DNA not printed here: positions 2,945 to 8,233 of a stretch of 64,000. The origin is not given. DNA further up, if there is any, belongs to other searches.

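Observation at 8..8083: Candidate anti-phage system: large unknown protein + DEAH helicase fused to DUF1998 (Druantia type III-like DruH/DruE architecture)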

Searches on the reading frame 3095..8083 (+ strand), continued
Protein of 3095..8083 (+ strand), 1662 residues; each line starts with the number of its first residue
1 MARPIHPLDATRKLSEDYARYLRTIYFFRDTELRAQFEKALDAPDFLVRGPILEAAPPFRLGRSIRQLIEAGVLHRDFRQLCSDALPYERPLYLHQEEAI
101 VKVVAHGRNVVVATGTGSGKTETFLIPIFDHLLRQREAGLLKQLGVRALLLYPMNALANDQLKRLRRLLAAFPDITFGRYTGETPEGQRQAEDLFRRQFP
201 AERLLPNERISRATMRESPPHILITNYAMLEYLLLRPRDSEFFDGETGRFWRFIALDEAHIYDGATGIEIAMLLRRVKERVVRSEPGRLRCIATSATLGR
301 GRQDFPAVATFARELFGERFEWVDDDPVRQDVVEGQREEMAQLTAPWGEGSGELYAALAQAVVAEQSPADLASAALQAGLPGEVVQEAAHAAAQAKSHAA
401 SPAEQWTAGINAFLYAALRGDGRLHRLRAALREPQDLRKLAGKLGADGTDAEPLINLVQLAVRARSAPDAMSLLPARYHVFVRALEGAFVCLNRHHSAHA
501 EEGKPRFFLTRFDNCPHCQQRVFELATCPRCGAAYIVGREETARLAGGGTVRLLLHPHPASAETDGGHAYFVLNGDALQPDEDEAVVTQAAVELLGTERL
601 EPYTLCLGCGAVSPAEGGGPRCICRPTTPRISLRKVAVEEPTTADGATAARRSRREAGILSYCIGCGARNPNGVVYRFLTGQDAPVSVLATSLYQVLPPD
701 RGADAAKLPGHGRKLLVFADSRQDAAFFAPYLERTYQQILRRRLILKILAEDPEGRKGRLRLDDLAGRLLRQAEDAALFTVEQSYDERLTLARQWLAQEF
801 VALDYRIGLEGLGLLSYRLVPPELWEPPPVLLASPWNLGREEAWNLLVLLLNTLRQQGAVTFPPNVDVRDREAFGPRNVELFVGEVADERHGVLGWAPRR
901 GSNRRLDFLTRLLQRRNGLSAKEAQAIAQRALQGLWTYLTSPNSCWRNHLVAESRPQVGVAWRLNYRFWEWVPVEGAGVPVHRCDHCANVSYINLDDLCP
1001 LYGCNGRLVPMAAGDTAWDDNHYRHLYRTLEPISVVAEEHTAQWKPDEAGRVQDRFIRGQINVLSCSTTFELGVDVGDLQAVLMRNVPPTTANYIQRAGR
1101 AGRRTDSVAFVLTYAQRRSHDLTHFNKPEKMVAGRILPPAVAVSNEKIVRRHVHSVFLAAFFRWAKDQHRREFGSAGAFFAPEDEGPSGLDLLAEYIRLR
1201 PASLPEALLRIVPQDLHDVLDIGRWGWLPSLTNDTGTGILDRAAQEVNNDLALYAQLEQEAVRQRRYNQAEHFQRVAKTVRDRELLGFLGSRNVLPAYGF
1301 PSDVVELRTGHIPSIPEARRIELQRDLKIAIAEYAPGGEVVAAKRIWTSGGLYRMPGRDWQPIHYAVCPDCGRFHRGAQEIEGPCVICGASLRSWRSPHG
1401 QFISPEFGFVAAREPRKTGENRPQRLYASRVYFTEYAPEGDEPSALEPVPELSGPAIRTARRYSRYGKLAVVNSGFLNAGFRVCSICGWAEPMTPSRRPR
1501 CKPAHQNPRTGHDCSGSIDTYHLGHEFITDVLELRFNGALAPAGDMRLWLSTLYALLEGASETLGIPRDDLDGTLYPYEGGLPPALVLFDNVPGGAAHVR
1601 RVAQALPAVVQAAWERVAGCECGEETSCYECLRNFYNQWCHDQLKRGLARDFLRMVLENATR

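Call 20: find_homologous_proteins(query=window:3095-8083:+, max_evalue=1e-30)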
Query window:3095-8083:+ (1662 aa): 7236 proteins with E <= 1e-30 among 8000 candidates; the best 120 are listed.
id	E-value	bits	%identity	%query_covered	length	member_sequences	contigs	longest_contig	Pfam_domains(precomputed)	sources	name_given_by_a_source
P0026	0.0e+0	3412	88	100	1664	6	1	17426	PF00270.36,PF09369.16,PF00271.38,PF27116.1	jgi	jgi:ATP-dependent helicase YprA (DUF1998 family)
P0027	0.0e+0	3326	86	99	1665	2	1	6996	PF00270.36,PF09369.16,PF00271.38,PF27116.1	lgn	-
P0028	0.0e+0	3182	82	99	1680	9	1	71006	PF00270.36,PF09369.16,PF00271.38,PF27116.1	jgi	-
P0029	0.0e+0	3060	79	99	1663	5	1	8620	PF00270.36,PF09369.16,PF00271.38,PF27116.1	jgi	jgi:ATP-dependent helicase YprA (DUF1998 family)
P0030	0.0e+0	3022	78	100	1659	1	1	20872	PF00270.36,PF09369.16,PF00271.38,PF04851.22,PF27116.1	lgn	-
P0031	0.0e+0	3012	79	99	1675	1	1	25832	PF00270.36,PF09369.16,PF00271.38,PF27116.1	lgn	-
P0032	0.0e+0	2930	76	99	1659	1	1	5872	PF00270.36,PF09369.16,PF00271.38,PF04851.22,PF27116.1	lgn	-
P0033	0.0e+0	2711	71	100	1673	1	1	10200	PF00270.36,PF09369.16,PF00271.38,PF27116.1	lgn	-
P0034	0.0e+0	2579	68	100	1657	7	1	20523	PF00270.36,PF09369.16,PF00271.38,PF04851.22,PF27116.1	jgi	-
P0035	0.0e+0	2560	68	100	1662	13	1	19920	PF00270.36,PF09369.16,PF00271.38,PF27116.1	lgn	-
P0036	0.0e+0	2531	68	100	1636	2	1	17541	PF00270.36,PF09369.16,PF00271.38,PF04851.22,PF27116.1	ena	-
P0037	0.0e+0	2506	67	100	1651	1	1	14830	PF00270.36,PF09369.16,PF00271.38,PF04851.22,PF27116.1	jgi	jgi:hypothetical protein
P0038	0.0e+0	2421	66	100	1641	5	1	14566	PF00270.36,PF09369.16,PF00271.38,PF04851.22,PF27116.1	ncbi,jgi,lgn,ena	-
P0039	0.0e+0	2419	65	100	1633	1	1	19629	PF00270.36,PF09369.16,PF00271.38,PF27116.1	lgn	-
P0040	0.0e+0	2379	64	100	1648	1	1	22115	PF00270.36,PF09369.16,PF00271.38,PF04851.22,PF27116.1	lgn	-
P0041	0.0e+0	2366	63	100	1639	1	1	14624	PF00270.36,PF09369.16,PF00271.38,PF27116.1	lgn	-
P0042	0.0e+0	2287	63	100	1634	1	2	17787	PF00270.36,PF09369.16,PF00271.38,PF27116.1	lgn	-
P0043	0.0e+0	2280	62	100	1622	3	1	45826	PF00270.36,PF09369.16,PF00271.38,PF04851.22,PF27116.1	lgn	-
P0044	0.0e+0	2269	61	100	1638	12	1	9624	PF00270.36,PF09369.16,PF00271.38,PF27116.1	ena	-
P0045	0.0e+0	2233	62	100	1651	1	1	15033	PF00270.36,PF09369.16,PF00271.38,PF27116.1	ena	-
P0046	0.0e+0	2219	62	100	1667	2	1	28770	PF00270.36,PF09369.16,PF00271.38,PF27116.1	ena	-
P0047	0.0e+0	2214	61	100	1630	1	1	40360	PF00270.36,PF09369.16,PF00271.38,PF27116.1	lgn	-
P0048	0.0e+0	2213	61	100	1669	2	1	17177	PF00270.36,PF09369.16,PF00271.38,PF27116.1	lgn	-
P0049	0.0e+0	2204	61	100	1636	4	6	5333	PF00270.36,PF09369.16,PF00271.38,PF27116.1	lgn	-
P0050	0.0e+0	2203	61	100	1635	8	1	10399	PF00270.36,PF09369.16,PF00271.38,PF27116.1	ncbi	ncbi:MAG: DEAD/DEAH box helicase [Anaerolineae bacterium]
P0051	0.0e+0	2202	61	99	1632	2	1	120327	PF00270.36,PF09369.16,PF00271.38,PF27116.1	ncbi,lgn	-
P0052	0.0e+0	2201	61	100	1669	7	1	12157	PF00270.36,PF09369.16,PF00271.38,PF27116.1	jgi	jgi:hypothetical protein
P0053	0.0e+0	2200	61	100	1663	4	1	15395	PF00270.36,PF09369.16,PF00271.38,PF04851.22,PF27116.1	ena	-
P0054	0.0e+0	2197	60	100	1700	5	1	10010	PF00270.36,PF09369.16,PF00271.38,PF27116.1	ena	-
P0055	0.0e+0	2194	61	100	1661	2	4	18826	PF00270.36,PF09369.16,PF00271.38,PF04851.22,PF27116.1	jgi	-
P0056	0.0e+0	2188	61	100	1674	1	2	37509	PF00270.36,PF09369.16,PF00271.38,PF04851.22,PF27116.1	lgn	-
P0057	0.0e+0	2185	61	100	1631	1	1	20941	PF00270.36,PF09369.16,PF00271.38,PF27116.1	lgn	-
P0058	0.0e+0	2184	61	100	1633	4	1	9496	PF00270.36,PF09369.16,PF00271.38,PF27116.1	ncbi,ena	-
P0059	0.0e+0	2184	60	100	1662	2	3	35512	PF00270.36,PF09369.16,PF00271.38,PF04851.22,PF27116.1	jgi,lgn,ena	-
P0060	0.0e+0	2180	60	100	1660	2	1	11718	PF00270.36,PF09369.16,PF00271.38,PF27116.1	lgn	-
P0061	0.0e+0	2178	61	100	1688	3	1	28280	PF00270.36,PF09369.16,PF00271.38,PF27116.1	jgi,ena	-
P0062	0.0e+0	2177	61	100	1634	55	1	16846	PF00270.36,PF09369.16,PF00271.38,PF27116.1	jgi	jgi:ATP-dependent helicase YprA (DUF1998 family)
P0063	0.0e+0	2176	61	100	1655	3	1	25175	PF00270.36,PF09369.16,PF00271.38,PF27116.1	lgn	-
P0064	0.0e+0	2176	60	100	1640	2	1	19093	PF00270.36,PF09369.16,PF00271.38,PF27116.1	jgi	jgi:ATP-dependent helicase YprA (DUF1998 family)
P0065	0.0e+0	2175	60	100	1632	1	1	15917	PF00270.36,PF09369.16,PF00271.38,PF27116.1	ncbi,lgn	-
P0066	0.0e+0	2172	60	100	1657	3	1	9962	PF00270.36,PF09369.16,PF00271.38,PF27116.1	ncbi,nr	ncbi:MAG: DEAD/DEAH box helicase [Ardenticatenia bacterium]|nr:DEAD/DEAH box helicase [Ardenticateni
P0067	0.0e+0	2169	60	100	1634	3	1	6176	PF00270.36,PF09369.16,PF00271.38,PF27116.1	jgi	-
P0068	0.0e+0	2168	60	100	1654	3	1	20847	PF00270.36,PF09369.16,PF00271.38,PF27116.1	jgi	-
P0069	0.0e+0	2166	60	100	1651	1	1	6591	PF00270.36,PF09369.16,PF00271.38,PF27116.1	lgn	-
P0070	0.0e+0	2163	60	100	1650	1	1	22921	PF00270.36,PF09369.16,PF00271.38,PF04851.22,PF27116.1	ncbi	-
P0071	0.0e+0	2159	60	100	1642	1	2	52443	PF00270.36,PF09369.16,PF00271.38,PF27116.1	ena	-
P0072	0.0e+0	2157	60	100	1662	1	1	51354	PF00270.36,PF09369.16,PF00271.38,PF04851.22,PF27116.1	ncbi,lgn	-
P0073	0.0e+0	2156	60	100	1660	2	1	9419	PF00270.36,PF09369.16,PF00271.38,PF04851.22,PF27116.1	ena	-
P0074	0.0e+0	2155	59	100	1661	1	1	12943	PF00270.36,PF09369.16,PF00271.38,PF27116.1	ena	-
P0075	0.0e+0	2153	60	100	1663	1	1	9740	PF00270.36,PF09369.16,PF00271.38,PF27116.1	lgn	-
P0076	0.0e+0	2150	60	100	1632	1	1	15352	PF00270.36,PF09369.16,PF00271.38,PF27116.1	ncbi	-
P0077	0.0e+0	2149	60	100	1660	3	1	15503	PF00270.36,PF09369.16,PF00271.38,PF04851.22,PF27116.1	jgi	-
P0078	0.0e+0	2149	60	100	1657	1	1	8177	PF00270.36,PF09369.16,PF00271.38,PF04851.22,PF27116.1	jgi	jgi:ATP-dependent helicase YprA (DUF1998 family)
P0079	0.0e+0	2148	60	100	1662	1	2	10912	PF00270.36,PF09369.16,PF00271.38,PF04851.22,PF27116.1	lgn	-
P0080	0.0e+0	2148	60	100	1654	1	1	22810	PF00270.36,PF09369.16,PF00271.38,PF27116.1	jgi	jgi:ATP-dependent helicase YprA (DUF1998 family)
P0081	0.0e+0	2142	59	100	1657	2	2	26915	PF00270.36,PF09369.16,PF00271.38,PF27116.1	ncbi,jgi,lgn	jgi:ATP-dependent helicase YprA (DUF1998 family)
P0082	0.0e+0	2140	59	100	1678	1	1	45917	PF00270.36,PF09369.16,PF00271.38,PF04851.22,PF27116.1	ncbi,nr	ncbi:MAG: DEAD/DEAH box helicase [Thermoflexales bacterium]|nr:DEAD/DEAH box helicase [Thermoflexale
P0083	0.0e+0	2131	59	100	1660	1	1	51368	PF00270.36,PF09369.16,PF00271.38,PF27116.1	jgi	jgi:ATP-dependent helicase YprA (DUF1998 family)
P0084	0.0e+0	2131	59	100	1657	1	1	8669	PF00270.36,PF09369.16,PF00271.38,PF27116.1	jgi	-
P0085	0.0e+0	2127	59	100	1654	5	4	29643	PF00270.36,PF09369.16,PF00271.38,PF27116.1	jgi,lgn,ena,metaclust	metaclust:\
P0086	0.0e+0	2126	60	100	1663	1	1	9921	PF00270.36,PF09369.16,PF00271.38,PF04851.22,PF27116.1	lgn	-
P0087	0.0e+0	2125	59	100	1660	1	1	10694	PF00270.36,PF09369.16,PF00271.38,PF04851.22,PF27116.1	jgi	jgi:ATP-dependent helicase YprA (DUF1998 family)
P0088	0.0e+0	2116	58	100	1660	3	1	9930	PF00270.36,PF09369.16,PF00271.38,PF04851.22,PF27116.1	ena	-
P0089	0.0e+0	2114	59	100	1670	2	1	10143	PF00270.36,PF09369.16,PF00271.38,PF27116.1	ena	-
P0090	0.0e+0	2114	59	100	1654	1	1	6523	PF00270.36,PF09369.16,PF00271.38,PF27116.1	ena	-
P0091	0.0e+0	2113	59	100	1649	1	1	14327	PF00270.36,PF09369.16,PF00271.38,PF27116.1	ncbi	-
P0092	0.0e+0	2104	58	100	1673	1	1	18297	PF00270.36,PF09369.16,PF00271.38,PF04851.22,PF27116.1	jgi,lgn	jgi:ATP-dependent helicase YprA (DUF1998 family)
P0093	0.0e+0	2100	58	99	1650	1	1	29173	PF00270.36,PF09369.16,PF00271.38,PF04851.22,PF27116.1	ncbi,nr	ncbi:MAG: DEAD/DEAH box helicase [Anaerolineae bacterium]|nr:DEAD/DEAH box helicase [Anaerolineae ba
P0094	0.0e+0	2096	59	100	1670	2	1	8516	PF00270.36,PF09369.16,PF00271.38,PF04851.22,PF27116.1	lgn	-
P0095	0.0e+0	2095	58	100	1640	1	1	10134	PF00270.36,PF09369.16,PF00271.38,PF04851.22,PF27116.1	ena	-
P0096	0.0e+0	2093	59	100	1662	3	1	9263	PF00270.36,PF09369.16,PF00271.38,PF27116.1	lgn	-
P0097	0.0e+0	2093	59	100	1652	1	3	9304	PF00270.36,PF09369.16,PF00271.38,PF04851.22,PF27116.1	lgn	-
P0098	0.0e+0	2087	58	100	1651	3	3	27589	PF00270.36,PF09369.16,PF00271.38,PF04851.22,PF27116.1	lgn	-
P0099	0.0e+0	2084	59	100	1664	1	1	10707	PF00270.36,PF09369.16,PF00271.38,PF27116.1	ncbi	ncbi:MAG: DEAD/DEAH box helicase [Anaerolineae bacterium]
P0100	0.0e+0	2083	58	100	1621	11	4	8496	PF00270.36,PF09369.16,PF00271.38,PF27116.1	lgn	-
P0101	0.0e+0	2083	58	100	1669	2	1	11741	PF00270.36,PF09369.16,PF00271.38,PF04851.22,PF27116.1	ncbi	-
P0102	0.0e+0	2080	59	100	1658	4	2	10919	PF00270.36,PF09369.16,PF00271.38,PF27116.1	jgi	jgi:hypothetical protein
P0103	0.0e+0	2066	58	100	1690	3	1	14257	PF00270.36,PF09369.16,PF00271.38,PF27116.1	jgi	jgi:hypothetical protein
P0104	0.0e+0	2059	58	100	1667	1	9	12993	PF00270.36,PF09369.16,PF00271.38,PF27116.1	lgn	-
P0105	0.0e+0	2054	57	100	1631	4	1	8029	PF00270.36,PF09369.16,PF00271.38,PF27116.1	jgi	-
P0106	0.0e+0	2053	57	100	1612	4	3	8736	PF00270.36,PF09369.16,PF00271.38,PF27116.1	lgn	-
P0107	0.0e+0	2053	58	100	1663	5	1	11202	PF00270.36,PF09369.16,PF00271.38,PF27116.1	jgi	jgi:ATP-dependent helicase YprA (DUF1998 family)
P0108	0.0e+0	2051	57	99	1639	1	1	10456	PF00270.36,PF09369.16,PF00271.38,PF27116.1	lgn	-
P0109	0.0e+0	2047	57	100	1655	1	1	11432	PF00270.36,PF09369.16,PF00271.38,PF04851.22,PF27116.1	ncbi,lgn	-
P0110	0.0e+0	2047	58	100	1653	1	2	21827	PF00270.36,PF09369.16,PF00271.38,PF04851.22,PF27116.1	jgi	-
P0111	0.0e+0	2034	58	100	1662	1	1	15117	PF00270.36,PF09369.16,PF00271.38,PF04851.22,PF27116.1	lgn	-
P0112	0.0e+0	2029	57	100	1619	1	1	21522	PF00270.36,PF09369.16,PF00271.38,PF27116.1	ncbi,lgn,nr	ncbi:MAG: DEAD/DEAH box helicase [Anaerolineae bacterium]|nr:DEAD/DEAH box helicase [Anaerolineae ba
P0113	0.0e+0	2029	57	100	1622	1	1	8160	PF00270.36,PF09369.16,PF00271.38,PF27116.1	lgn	-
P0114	0.0e+0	2021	56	100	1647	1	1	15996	PF00270.36,PF09369.16,PF00271.38,PF27116.1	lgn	-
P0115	0.0e+0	2020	57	100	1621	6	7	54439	PF00270.36,PF09369.16,PF00271.38,PF27116.1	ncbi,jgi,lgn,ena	-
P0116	0.0e+0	2017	57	100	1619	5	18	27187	PF00270.36,PF09369.16,PF00271.38,PF27116.1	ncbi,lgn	-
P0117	0.0e+0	2016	57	100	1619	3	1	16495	PF00270.36,PF09369.16,PF00271.38,PF27116.1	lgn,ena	-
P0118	0.0e+0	2015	56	100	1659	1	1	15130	PF00270.36,PF09369.16,PF00271.38,PF04851.22,PF27116.1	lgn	-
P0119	0.0e+0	2010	55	100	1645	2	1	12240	PF00270.36,PF09369.16,PF00271.38,PF27116.1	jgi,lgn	jgi:ATP-dependent helicase YprA (DUF1998 family)/uncharacterized C2H2 Zn-finger protein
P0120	0.0e+0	2009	57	100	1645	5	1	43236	PF00270.36,PF09369.16,PF00271.38,PF04851.22,PF27116.1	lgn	-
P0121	0.0e+0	2005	57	100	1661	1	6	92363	PF00270.36,PF09369.16,PF00271.38,PF04851.22,PF27116.1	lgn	-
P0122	0.0e+0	2003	57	100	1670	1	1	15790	PF00270.36,PF09369.16,PF00271.38,PF04851.22,PF27116.1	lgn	-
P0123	0.0e+0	1991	55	100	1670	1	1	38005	PF00270.36,PF09369.16,PF00271.38,PF27116.1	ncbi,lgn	-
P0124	0.0e+0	1989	56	100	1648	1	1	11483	PF00270.36,PF09369.16,PF00271.38,PF27116.1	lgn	-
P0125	0.0e+0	1989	56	100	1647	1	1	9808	PF00270.36,PF09369.16,PF00271.38,PF27116.1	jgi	jgi:ATP-dependent helicase YprA (DUF1998 family)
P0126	0.0e+0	1986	56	100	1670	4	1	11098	PF00270.36,PF09369.16,PF00271.38,PF27116.1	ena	-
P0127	0.0e+0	1979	56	100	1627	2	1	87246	PF00270.36,PF09369.16,PF00271.38,PF27116.1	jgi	-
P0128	0.0e+0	1975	55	99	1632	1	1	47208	PF00270.36,PF09369.16,PF00271.38,PF27116.1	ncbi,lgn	-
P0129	0.0e+0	1972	56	100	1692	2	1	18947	PF00270.36,PF09369.16,PF00271.38,PF04851.22,PF27116.1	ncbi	-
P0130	0.0e+0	1947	56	99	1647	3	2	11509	PF00270.36,PF09369.16,PF00271.38,PF27116.1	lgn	-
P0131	0.0e+0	1930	55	100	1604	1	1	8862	PF00270.36,PF09369.16,PF00271.38,PF27116.1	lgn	-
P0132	0.0e+0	1920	55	100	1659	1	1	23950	PF00270.36,PF09369.16,PF00271.38,PF27116.1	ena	-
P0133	0.0e+0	1918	54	100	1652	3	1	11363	PF00270.36,PF09369.16,PF00271.38,PF04851.22,PF27116.1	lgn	-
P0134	0.0e+0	1918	59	91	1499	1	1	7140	PF00270.36,PF09369.16,PF00271.38,PF27116.1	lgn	-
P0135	0.0e+0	1915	54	99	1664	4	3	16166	PF00270.36,PF09369.16,PF00271.38,PF27116.1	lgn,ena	-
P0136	0.0e+0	1913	56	100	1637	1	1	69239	PF00270.36,PF09369.16,PF00271.38,PF27116.1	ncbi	-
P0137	0.0e+0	1903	55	99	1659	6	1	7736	PF00270.36,PF09369.16,PF00271.38,PF04851.22,PF27116.1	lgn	-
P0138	0.0e+0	1899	55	99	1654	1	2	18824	PF00270.36,PF09369.16,PF00271.38,PF04851.22,PF27116.1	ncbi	-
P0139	0.0e+0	1894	54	99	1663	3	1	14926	PF00270.36,PF09369.16,PF00271.38,PF27116.1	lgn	-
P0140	0.0e+0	1894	53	100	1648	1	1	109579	PF00270.36,PF09369.16,PF00271.38,PF04851.22,PF27116.1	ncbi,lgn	-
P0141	0.0e+0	1890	54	100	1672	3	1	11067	PF00270.36,PF09369.16,PF00271.38,PF04851.22,PF27116.1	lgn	-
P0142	0.0e+0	1884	54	100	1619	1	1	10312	PF00270.36,PF09369.16,PF00271.38,PF27116.1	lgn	-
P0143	0.0e+0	1882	53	100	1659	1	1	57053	PF00270.36,PF09369.16,PF00271.38,PF04851.22,PF27116.1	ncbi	-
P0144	0.0e+0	1881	54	100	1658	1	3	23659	PF00270.36,PF09369.16,PF00271.38,PF27116.1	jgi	jgi:ATP-dependent helicase YprA (DUF1998 family)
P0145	0.0e+0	1880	54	100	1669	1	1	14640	PF00270.36,PF09369.16,PF00271.38,PF04851.22,PF27116.1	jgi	jgi:ATP-dependent helicase YprA (DUF1998 family)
